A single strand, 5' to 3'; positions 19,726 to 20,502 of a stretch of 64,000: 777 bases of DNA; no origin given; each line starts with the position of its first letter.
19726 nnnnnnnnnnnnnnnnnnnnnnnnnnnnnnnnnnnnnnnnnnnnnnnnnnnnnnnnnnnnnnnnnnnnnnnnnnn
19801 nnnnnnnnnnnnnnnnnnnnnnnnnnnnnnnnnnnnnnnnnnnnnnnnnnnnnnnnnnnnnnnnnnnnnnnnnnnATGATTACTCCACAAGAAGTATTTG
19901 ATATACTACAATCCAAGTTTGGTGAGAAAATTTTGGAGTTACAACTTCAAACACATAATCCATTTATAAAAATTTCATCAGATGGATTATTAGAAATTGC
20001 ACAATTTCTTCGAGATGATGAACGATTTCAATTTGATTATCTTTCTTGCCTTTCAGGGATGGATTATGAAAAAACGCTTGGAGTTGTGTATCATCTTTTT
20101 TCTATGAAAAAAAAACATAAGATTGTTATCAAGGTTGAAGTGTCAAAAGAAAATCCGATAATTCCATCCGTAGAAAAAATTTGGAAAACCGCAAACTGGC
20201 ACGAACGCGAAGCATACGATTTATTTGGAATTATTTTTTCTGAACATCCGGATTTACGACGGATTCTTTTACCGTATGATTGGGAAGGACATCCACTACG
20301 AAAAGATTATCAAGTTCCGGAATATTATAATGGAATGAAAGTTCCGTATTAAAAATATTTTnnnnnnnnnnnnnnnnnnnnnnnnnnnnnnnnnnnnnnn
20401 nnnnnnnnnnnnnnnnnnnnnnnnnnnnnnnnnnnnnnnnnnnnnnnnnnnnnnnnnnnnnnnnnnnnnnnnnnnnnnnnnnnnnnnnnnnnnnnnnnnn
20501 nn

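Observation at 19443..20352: hicB-hicA toxin-antitoxin pair translationally coupled into nuoC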

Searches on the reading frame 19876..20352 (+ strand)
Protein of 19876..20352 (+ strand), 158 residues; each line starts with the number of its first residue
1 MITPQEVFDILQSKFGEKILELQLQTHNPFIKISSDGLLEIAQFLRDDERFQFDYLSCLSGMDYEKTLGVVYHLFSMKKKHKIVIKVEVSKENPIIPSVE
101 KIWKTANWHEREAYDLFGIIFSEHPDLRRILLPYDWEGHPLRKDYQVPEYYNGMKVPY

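Call 4: search_protein_families(library=pfam, proteins=[window:19876-20352:+], max_evalue=0.01)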
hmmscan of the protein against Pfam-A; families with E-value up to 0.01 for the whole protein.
window:19876-20352:+ (158 aa): 1 family
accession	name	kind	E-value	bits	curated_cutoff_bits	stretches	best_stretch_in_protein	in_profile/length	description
PF00329.25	Complex1_30kDa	-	1.1e-49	168.6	22.5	1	31-150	1-123/124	Respiratory-chain NADH dehydrogenase, 30 Kd subunit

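Call 10: find_related_loci(query=window:19876-20349:+, collection=genome_contigs, flank=10000)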
Query window:19876-20349:+ (158 aa) in genome_contigs; peptide patterns used: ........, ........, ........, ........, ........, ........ (x = any residue, [..] = any of these).
599 stretches matched a pattern (row limit reached: there are more); 567 encode a relative of the query (tblastn E <= 1e-3); the best 80 are kept; 80 distinct loci.
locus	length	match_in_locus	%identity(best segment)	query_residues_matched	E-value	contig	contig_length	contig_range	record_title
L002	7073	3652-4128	67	1-158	1e-71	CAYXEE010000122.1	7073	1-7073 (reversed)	MAG TPA_asm: uncultured Chitinophagaceae bacterium isolate SRP257756_co1_98 genome assembly, contig: NODE_9907_length_70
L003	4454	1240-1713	65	2-158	2e-70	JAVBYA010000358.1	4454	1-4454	MAG: Bacteroidota bacterium isolate GS21 7801, whole genome shotgun sequence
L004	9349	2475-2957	66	2-158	6e-70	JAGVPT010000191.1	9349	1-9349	MAG: Bacteroidetes bacterium isolate DeMMO3_9 c_000000032934, whole genome shotgun sequence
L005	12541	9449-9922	61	2-158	5e-67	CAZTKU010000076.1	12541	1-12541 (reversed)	MAG TPA_asm: uncultured Ignavibacteriaceae bacterium isolate binchicken_co119_451 genome assembly, contig: NODE_6624_len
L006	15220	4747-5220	62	2-158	7e-67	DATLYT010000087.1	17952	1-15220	MAG TPA_asm: Bacteroidota bacterium isolate SMAG_U13279 k141_244506, whole genome shotgun sequence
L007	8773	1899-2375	64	2-158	2e-66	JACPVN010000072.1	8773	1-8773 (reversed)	MAG: Ignavibacteriae bacterium isolate NC_groundwater_786_Ag_S2p5_43_5 JBCH_GD18_4_SO25_S179_scaffold_24482, whole genom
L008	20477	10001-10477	65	2-158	3e-66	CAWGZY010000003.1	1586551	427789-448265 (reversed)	MAG: uncultured Bacteroidetes bacterium isolate MFD01689.bin.1.50 genome assembly, contig: contig_30680, whole genome sh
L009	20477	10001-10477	64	2-158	2e-66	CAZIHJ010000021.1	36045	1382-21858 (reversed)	MAG TPA_asm: uncultured Chitinophagales bacterium isolate SRP287453_co1_97 genome assembly, contig: NODE_1852_length_360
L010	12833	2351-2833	61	2-158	6e-66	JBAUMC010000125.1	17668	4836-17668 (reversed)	MAG: Bacteroidota bacterium isolate MFD05467_ilm_asm_bin20 k127_54391, whole genome shotgun sequence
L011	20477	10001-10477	62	1-158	4e-66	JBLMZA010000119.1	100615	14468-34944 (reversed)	MAG: Acidobacteriota bacterium isolate MAG215 PRJNA951521_bin70_renamed_118, whole genome shotgun sequence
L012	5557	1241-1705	63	5-158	9e-66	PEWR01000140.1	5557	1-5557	MAG: Ignavibacteriales bacterium CG07_land_8_20_14_0_80_59_12 CG07_land_8_20_14_0.80_scaffold_13090_c, whole genome shot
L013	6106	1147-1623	62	1-158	1e-65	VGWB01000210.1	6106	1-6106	MAG: Ignavibacteria bacterium isolate M_DeepCast_400m_m2_062 M_DeepCast_400m_m2_062_Ga0194112_10028181, whole genome sho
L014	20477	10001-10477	61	1-158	8e-66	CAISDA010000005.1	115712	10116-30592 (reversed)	MAG: uncultured Ignavibacteriae bacterium isolate MJ-time_bin-6381 genome assembly, contig: bin-6381:05/89, whole genome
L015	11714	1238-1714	63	2-158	1e-65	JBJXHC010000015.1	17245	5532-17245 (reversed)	MAG: Bacteroidota bacterium isolate F1F2.bin.124 k127_5197108, whole genome shotgun sequence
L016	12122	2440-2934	64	2-158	1e-64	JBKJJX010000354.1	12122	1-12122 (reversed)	MAG: Bacteroidota bacterium isolate ant_bin.22 S1Ck117_1799550_flag_1_multi_9.1841_len_12122, whole genome shotgun seque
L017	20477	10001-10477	62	2-158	9e-65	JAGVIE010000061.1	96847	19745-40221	MAG: Bacteroidetes bacterium isolate DeMMO2_4 c_000000071521, whole genome shotgun sequence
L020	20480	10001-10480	61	1-158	4e-64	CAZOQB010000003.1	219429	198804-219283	MAG TPA_asm: uncultured Ignavibacteriaceae bacterium isolate binchicken_co191_10 genome assembly, contig: NODE_49_length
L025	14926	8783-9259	61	2-158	1e-63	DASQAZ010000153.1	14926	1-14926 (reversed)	MAG TPA_asm: Bacteroidota bacterium isolate SMAG_U11658 k141_950412, whole genome shotgun sequence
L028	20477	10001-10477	62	2-158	3e-63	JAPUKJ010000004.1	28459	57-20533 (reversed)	MAG: Ignavibacteria bacterium isolate KW1-S15_2 KW1-S15_2_cg4, whole genome shotgun sequence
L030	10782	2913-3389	62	2-158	7e-63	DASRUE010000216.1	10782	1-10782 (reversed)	MAG TPA_asm: Bacteroidota bacterium isolate SMAG_U7886 k141_2249460, whole genome shotgun sequence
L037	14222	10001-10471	59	1-156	4e-61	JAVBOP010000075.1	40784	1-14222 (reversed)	MAG: Candidatus Kapaibacterium sp. isolate EPI_MAG_00112 c_000000649418, whole genome shotgun sequence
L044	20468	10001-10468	60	5-158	3e-59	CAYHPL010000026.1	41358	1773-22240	MAG TPA_asm: uncultured Chitinophagales bacterium isolate ERP119705_co15_15 genome assembly, contig: NODE_665_length_413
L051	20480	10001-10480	54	2-158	5e-58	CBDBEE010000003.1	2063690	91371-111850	MAG: Candidatus Poribacteria bacterium isolate 9eb15a66-94a6-4ca6-bf90-476f30333b94 genome assembly, contig: contig_3, w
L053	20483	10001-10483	56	2-158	3e-57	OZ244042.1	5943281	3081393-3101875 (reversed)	MAG: Candidatus Poribacteria bacterium isolate 82c2f847-b3a6-4516-8f18-366283cf6473 genome assembly, chromosome: 1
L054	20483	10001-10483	55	2-158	5e-57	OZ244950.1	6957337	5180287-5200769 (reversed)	MAG: Candidatus Poribacteria bacterium isolate 1741874c-865a-47cd-958f-7fa2b3d0eca7 genome assembly, chromosome: 1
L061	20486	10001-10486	53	2-158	2e-56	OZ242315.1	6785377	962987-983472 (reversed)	MAG: Candidatus Poribacteria bacterium isolate 55818b94-eea9-47de-9476-a843df335cd7 genome assembly, chromosome: 1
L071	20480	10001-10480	53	2-158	3e-54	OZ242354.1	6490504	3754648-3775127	MAG: Candidatus Poribacteria bacterium isolate 342ba744-3869-4f81-a489-a0f16b16fbc4 genome assembly, chromosome: 1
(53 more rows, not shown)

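Call 16: search_protein_families(library=pfam, proteins=[L007:1329-1694:+, L007:1663-1887:+, L044:15831-16061:+, L044:16066-16311:+, L044:14172-14459:+, L044:14446-14640:+, L007:4556-4828:+, L025:8408-8782:+, L054:11373-11738:+, L054:10512-10751:+], max_evalue=0.01)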
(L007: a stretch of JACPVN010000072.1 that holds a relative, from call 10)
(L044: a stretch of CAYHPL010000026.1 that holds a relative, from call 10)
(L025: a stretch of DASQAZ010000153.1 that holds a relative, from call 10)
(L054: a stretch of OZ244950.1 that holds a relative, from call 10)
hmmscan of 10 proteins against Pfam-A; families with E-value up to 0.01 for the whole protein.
L007:1329-1694:+ (121 aa): 1 family
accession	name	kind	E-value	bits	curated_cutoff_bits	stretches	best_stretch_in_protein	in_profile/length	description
PF12910.14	PHD_like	-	5e-15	56.2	27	1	32-109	62-140/141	Antitoxin of toxin-antitoxin, RelE / RelB, TA system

L007:1663-1887:+ (74 aa): 1 family
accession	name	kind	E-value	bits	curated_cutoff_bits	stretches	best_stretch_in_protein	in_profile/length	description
PF07927.17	HicA_toxin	-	5.3e-10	39.7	27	1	7-65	2-58/58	HicA toxin of bacterial toxin-antitoxin,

L044:15831-16061:+ (76 aa): 1 family
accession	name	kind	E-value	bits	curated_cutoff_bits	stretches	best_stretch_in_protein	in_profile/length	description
PF07927.17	HicA_toxin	-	8e-13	48.7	27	1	17-73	2-58/58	HicA toxin of bacterial toxin-antitoxin,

L044:16066-16311:+ (81 aa): 1 family
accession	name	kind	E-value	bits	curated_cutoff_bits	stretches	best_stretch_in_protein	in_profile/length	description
PF15919.11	HicB_lk_antitox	-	0.00024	21.7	27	1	6-66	1-60/123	HicB_like antitoxin of bacterial toxin-antitoxin system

L044:14172-14459:+ (95 aa): 1 family
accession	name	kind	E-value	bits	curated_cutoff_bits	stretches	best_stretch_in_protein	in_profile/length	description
PF10387.14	DUF2442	-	1.2e-09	38.7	23.9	1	6-76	2-69/72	Protein of unknown function (DUF2442)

L044:14446-14640:+ (64 aa): 1 family
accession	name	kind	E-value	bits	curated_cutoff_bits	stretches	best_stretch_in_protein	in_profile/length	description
PF13711.11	DUF4160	-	1.2e-19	70.7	23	1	9-63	1-57/65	Domain of unknown function (DUF4160)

L007:4556-4828:+ (90 aa): 1 family
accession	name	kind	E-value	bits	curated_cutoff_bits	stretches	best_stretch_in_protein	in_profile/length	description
PF10387.14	DUF2442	-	1.7e-08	35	23.9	1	13-82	3-69/72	Protein of unknown function (DUF2442)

L025:8408-8782:+ (124 aa): 2 families
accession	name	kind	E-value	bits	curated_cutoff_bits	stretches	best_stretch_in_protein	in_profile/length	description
PF13650.11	Asp_protease_2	-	4.8e-06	27.6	24.3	1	20-85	8-77/90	Aspartyl protease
PF13975.11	gag-asp_proteas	-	2.7e-05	25.1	28.2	1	20-72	8-63/92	gag-polyprotein putative aspartyl protease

L054:11373-11738:+ (121 aa): 1 family
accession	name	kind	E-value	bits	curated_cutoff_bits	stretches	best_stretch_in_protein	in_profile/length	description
PF01850.27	PIN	-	8.2e-10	39.8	23.6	1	4-118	1-112/120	PIN domain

L054:10512-10751:+ (79 aa): 2 families
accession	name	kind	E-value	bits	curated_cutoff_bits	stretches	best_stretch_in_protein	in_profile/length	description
PF10047.15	DUF2281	-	0.0019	19.2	26.5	1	10-55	1-47/64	Protein of unknown function (DUF2281)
PF17035.10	BET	-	0.0027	18.2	24.5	1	4-43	3-41/64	Bromodomain extra-terminal - transcription regulation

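Call 17: search_protein_families(library=pfam, proteins=[L020:12705-13088:+, L020:18618-18977:+, L030:4575-4958:+, L028:12727-12984:+, L028:18610-18909:+, L006:6666-7595:+, L017:16433-16804:+, L037:9225-9659:+, L053:10486-11379:+, L071:17063-17476:+], max_evalue=0.01)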
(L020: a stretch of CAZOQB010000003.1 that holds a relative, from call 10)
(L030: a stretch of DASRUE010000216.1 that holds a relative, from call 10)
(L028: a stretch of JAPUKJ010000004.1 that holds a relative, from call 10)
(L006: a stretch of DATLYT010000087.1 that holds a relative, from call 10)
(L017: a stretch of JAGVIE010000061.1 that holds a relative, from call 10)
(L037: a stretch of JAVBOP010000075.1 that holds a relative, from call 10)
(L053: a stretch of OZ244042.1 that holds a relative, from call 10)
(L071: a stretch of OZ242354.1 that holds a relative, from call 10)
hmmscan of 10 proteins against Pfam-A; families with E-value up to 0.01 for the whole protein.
L020:12705-13088:+ (127 aa): 1 family
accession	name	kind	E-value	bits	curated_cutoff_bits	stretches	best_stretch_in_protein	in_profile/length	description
PF05635.17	23S_rRNA_IVP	-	7.1e-12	45.9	33.8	1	17-112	9-102/106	23S rRNA-intervening sequence protein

L020:18618-18977:+ (119 aa): 1 family
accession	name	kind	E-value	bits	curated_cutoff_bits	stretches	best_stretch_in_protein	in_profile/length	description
PF05635.17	23S_rRNA_IVP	-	4.3e-12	46.6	33.8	1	9-111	4-104/106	23S rRNA-intervening sequence protein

L030:4575-4958:+ (127 aa): 1 family
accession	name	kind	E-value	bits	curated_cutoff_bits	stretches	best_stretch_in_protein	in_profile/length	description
PF05635.17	23S_rRNA_IVP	-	6.5e-17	62.1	33.8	1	17-115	6-103/106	23S rRNA-intervening sequence protein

L028:12727-12984:+ (85 aa): 1 family
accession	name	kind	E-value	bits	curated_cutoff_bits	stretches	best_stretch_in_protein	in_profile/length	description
PF13650.11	Asp_protease_2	-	7.3e-05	23.8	24.3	1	13-82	3-66/90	Aspartyl protease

L028:18610-18909:+ (100 aa): 0 families

L006:6666-7595:+ (309 aa): 3 families
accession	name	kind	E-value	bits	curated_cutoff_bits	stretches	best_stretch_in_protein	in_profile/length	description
PF01972.22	SDH_protease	-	2e-20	73.4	31.3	1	58-259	72-245/286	ClpP-like SDH-type serine proteinase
PF25145.1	NfeD1b_N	-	1.2e-05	25.5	40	1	83-140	36-93/189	NfeD1b, N-terminal domain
PF00994.29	MoCF_biosynth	-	0.0054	16.9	26.6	1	51-122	28-102/144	Probable molybdopterin binding domain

L017:16433-16804:+ (123 aa): 0 families

L037:9225-9659:+ (144 aa): 1 family
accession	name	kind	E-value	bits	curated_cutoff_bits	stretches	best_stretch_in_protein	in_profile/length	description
PF08327.17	AHSA1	-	3.3e-18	66.5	22.1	1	14-141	1-124/125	Activator of Hsp90 ATPase homolog 1-like protein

L053:10486-11379:+ (297 aa): 1 family
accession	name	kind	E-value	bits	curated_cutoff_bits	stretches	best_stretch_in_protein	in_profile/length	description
PF07510.16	GmrSD_C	-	9.8e-25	87.5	23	1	137-281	1-138/138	GmrSD restriction endonucleases, C-terminal domain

L071:17063-17476:+ (137 aa): 2 families
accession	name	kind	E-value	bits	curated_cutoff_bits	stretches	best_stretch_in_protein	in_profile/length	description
PF13975.11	gag-asp_proteas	-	2.2e-09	38.2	28.2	1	29-111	5-91/92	gag-polyprotein putative aspartyl protease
PF13650.11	Asp_protease_2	-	5.8e-09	37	24.3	1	29-106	5-87/90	Aspartyl protease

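Call 19: find_related_loci(query=window:19876-20349:+, collection=metagenome_contigs, flank=10000)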
Query window:19876-20349:+ (158 aa) in metagenome_contigs; peptide patterns used: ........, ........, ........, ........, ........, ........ (x = any residue, [..] = any of these).
600 stretches matched a pattern (row limit reached: there are more); 548 encode a relative of the query (tblastn E <= 1e-3); the best 80 are kept; 80 distinct loci.
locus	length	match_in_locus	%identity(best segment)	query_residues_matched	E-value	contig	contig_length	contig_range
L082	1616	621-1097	64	2-158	6e-72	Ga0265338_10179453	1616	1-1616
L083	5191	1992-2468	65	2-158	8e-69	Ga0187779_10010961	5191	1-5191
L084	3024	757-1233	64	2-158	1e-67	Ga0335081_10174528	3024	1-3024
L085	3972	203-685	63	2-158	4e-67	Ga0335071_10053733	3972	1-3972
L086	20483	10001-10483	65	2-158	4e-67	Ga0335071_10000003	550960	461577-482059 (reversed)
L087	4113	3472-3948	63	2-158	8e-67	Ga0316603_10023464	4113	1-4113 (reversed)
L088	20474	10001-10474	62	2-158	1e-66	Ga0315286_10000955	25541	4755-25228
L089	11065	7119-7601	65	2-158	1e-66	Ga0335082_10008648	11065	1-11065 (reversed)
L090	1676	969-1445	62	1-158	9e-69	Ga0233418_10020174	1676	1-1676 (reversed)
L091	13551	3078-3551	61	2-158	4e-66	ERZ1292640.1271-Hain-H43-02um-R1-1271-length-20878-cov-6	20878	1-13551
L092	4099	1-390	72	29-158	4e-66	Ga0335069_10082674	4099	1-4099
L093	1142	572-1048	63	2-158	9e-70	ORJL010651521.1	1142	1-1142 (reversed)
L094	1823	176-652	62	2-158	3e-67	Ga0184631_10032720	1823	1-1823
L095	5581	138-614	58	1-158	7e-65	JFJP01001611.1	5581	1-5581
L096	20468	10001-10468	65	5-158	3e-64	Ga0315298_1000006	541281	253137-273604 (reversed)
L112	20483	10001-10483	56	2-158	1e-59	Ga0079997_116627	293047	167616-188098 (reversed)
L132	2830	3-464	58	7-158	3e-55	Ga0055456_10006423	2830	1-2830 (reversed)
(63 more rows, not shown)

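Call 39: search_protein_families(library=pfam, proteins=[L044:12633-13142:+, L044:11695-12396:+, L044:16665-17456:+, L051:10987-12684:+, L061:14947-15519:+, L061:18414-18731:+, L061:18728-18994:+, L096:14112-14408:+, L112:14210-14581:+, L132:471-1097:+], max_evalue=0.01)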
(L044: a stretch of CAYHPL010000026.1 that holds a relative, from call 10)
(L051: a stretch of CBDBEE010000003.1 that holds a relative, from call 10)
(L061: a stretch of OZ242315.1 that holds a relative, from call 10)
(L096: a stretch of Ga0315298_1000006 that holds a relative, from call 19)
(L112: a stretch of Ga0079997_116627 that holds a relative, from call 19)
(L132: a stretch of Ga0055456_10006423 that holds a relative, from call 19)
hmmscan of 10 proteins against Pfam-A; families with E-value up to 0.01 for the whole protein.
L044:12633-13142:+ (169 aa): 2 families
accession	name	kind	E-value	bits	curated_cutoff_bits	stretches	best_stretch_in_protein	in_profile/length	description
PF13650.11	Asp_protease_2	-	5.2e-08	33.9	24.3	1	59-136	5-87/90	Aspartyl protease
PF13975.11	gag-asp_proteas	-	6.5e-08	33.5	28.2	1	58-140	4-90/92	gag-polyprotein putative aspartyl protease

L044:11695-12396:+ (233 aa): 0 families

L044:16665-17456:+ (263 aa): 1 family
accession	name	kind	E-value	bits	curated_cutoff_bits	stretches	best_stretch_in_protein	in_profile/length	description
PF05257.22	CHAP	-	0.0011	19.8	26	1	139-211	8-74/81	CHAP domain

L051:10987-12684:+ (565 aa): 8 families
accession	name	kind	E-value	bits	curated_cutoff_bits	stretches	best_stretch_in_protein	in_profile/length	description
PF13365.12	Trypsin_2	-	2.8e-27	96.7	27.6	1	57-191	1-144/144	Trypsin-like peptidase domain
PF00089.32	Trypsin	-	1.2e-10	42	20.6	1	58-216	28-219/220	Trypsin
PF00963.24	Cohesin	-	1.8e-10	41.6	24.1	1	232-343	8-123/139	Cohesin domain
PF13860.13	FlgD_ig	-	3.4e-09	37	27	1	492-552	20-75/79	FlgD Ig-like domain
PF00404.24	Dockerin_1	-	3.1e-06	27.7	22.9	2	364-413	2-57/57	Dockerin type I domain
PF02907.21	Peptidase_S29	-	3.2e-05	24.2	25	1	151-213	83-146/149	Hepatitis C virus NS3 protease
PF18962.6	Por_Secre_tail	-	0.00036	21.2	27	0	477-510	2-35/75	Secretion system C-terminal sorting domain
PF13585.12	CHU_C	-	0.002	18.6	27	1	491-552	23-72/86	CHU_C Type IX secretion signal domain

L061:14947-15519:+ (190 aa): 0 families

L061:18414-18731:+ (105 aa): 0 families

L061:18728-18994:+ (88 aa): 0 families

L096:14112-14408:+ (98 aa): 0 families

L112:14210-14581:+ (123 aa): 3 families
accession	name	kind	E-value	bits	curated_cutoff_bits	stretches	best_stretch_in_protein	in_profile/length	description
PF01909.29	NTP_transf_2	-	2.5e-12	47.4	21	1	25-68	1-43/93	Nucleotidyltransferase domain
PF18765.7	Polbeta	-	4.6e-10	40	26.9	1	34-104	8-80/93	Polymerase beta, Nucleotidyltransferase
PF22600.2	MTPAP-like_central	-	7.9e-06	26.5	27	1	18-67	19-67/139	Poly(A) RNA polymerase, mitochondrial-like, central palm domain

L132:471-1097:+ (208 aa): 0 families
